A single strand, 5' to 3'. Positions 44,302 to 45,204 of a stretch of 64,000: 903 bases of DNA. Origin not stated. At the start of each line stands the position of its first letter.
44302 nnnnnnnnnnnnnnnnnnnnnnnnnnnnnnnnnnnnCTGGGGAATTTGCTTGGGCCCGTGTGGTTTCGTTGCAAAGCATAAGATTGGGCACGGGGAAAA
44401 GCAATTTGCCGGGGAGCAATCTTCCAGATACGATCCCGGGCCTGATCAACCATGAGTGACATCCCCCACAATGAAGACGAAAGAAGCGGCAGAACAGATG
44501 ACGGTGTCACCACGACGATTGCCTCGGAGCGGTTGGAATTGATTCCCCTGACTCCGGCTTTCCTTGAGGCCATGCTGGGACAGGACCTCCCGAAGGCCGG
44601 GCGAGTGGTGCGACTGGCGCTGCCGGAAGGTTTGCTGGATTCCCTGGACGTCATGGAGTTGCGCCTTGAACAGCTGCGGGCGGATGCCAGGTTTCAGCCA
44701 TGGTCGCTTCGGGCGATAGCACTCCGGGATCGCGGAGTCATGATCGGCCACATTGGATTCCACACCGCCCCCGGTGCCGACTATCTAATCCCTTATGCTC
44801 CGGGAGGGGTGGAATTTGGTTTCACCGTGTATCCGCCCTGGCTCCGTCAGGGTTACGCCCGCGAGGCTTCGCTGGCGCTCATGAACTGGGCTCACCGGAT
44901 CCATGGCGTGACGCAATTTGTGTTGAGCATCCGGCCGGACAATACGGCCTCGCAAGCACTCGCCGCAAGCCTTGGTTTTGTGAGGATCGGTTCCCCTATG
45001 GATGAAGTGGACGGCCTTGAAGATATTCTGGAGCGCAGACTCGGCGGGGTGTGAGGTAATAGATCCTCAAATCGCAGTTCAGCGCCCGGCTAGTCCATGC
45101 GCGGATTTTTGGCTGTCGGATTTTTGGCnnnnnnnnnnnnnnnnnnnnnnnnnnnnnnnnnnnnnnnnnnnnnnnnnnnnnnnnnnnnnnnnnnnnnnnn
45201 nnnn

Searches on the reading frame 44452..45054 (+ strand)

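Call 85: search_protein_families(library=pfam, proteins=[window:44452-45054:+], max_evalue=0.001)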
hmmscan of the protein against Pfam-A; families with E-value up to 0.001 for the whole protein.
window:44452-45054:+ (200 aa): 2 families
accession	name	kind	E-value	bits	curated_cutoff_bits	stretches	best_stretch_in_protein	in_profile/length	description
PF13302.13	Acetyltransf_3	-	6.4e-17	63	25.4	1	27-177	1-138/138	Acetyltransferase (GNAT) domain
PF00583.31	Acetyltransf_1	-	1.6e-08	35.3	20.7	1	82-176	30-116/116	Acetyltransferase (GNAT) family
